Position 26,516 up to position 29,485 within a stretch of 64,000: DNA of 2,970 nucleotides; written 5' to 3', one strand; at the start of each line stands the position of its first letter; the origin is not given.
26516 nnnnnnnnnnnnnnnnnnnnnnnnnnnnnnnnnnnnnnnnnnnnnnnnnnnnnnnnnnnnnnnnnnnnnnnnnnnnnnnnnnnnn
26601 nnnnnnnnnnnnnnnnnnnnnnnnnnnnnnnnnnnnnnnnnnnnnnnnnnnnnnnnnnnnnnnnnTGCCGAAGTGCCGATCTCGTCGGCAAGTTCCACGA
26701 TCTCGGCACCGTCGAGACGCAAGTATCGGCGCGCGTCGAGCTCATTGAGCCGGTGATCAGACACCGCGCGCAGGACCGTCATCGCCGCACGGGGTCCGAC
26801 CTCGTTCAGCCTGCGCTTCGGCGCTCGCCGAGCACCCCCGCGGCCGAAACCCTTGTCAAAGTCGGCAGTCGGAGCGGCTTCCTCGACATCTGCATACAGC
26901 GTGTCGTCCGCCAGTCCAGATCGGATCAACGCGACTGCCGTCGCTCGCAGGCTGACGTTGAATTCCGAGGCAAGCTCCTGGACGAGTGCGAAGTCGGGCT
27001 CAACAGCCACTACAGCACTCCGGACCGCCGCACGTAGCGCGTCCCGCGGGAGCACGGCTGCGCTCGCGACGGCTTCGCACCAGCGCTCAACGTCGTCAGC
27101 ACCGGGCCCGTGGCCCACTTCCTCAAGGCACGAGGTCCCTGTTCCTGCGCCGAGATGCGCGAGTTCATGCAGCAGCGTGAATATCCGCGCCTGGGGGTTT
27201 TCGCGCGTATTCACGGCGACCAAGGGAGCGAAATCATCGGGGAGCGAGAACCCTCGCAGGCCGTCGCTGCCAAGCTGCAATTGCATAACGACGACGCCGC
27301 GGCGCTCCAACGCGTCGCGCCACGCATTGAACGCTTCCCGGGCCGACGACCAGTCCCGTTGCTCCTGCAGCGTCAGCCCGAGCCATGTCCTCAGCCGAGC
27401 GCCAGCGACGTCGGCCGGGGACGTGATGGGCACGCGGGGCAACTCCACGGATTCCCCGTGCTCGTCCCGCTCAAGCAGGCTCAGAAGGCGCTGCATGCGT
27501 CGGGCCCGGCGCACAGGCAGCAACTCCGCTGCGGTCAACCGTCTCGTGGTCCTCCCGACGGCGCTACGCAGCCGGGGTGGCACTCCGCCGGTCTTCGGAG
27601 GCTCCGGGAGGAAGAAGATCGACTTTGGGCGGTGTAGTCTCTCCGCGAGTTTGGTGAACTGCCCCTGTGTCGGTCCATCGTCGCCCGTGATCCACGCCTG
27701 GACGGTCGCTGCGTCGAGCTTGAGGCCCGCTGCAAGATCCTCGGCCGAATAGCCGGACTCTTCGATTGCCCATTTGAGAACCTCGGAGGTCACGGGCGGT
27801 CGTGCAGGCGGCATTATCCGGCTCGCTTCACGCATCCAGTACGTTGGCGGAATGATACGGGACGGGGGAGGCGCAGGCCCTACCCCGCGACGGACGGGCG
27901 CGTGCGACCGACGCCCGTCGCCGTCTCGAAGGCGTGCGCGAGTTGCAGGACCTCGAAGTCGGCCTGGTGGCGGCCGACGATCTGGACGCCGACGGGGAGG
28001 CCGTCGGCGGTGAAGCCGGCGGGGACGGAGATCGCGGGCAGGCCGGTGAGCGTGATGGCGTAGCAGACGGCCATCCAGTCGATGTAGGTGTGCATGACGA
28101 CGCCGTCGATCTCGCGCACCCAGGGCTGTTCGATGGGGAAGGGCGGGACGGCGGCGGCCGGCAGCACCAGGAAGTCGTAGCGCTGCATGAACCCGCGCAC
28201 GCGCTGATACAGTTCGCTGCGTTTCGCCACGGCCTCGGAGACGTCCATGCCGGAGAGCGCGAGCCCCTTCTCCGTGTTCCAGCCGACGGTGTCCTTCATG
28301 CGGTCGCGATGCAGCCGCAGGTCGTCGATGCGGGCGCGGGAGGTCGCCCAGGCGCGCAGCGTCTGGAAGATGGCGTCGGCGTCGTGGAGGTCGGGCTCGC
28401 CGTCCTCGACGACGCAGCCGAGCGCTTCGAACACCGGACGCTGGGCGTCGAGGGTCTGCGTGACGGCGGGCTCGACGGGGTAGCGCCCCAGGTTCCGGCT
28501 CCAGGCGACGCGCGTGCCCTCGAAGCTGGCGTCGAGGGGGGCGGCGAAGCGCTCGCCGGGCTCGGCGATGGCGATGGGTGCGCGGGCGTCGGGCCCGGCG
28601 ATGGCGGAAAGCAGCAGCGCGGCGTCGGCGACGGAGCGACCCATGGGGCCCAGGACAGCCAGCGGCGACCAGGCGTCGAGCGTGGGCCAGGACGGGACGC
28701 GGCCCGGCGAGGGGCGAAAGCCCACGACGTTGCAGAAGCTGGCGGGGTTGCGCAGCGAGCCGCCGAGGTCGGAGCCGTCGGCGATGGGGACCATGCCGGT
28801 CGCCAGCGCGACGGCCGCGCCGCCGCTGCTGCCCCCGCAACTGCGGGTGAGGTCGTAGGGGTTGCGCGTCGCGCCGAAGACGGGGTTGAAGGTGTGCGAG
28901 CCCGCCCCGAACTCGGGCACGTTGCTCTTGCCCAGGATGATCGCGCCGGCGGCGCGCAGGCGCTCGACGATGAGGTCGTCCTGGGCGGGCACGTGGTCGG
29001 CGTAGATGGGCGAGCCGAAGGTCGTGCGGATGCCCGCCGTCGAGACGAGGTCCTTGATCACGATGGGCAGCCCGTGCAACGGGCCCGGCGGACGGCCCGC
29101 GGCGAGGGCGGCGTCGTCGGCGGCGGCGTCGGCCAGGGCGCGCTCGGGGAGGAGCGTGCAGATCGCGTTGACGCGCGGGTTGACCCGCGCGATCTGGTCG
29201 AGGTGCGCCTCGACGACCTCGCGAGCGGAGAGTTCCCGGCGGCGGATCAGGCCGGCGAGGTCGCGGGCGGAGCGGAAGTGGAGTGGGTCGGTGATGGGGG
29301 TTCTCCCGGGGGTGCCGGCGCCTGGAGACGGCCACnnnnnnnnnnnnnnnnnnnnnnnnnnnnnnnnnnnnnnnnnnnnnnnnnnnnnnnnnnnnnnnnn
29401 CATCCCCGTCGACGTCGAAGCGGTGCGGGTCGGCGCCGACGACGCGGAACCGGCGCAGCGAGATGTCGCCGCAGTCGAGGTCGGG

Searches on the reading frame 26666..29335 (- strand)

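Call 44: search_protein_families(library=pfam, proteins=[window:26666-29335:-])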
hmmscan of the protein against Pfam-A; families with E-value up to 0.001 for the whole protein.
window:26666-29335:- (890 aa): 2 families
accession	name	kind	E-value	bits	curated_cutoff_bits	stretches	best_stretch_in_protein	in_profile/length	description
PF06114.19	Peptidase_M78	-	3.3e-16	59.7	22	1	677-802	2-121/123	IrrE N-terminal-like domain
PF01381.28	HTH_3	-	1.5e-06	28.5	23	1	520-569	1-50/55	Helix-turn-helix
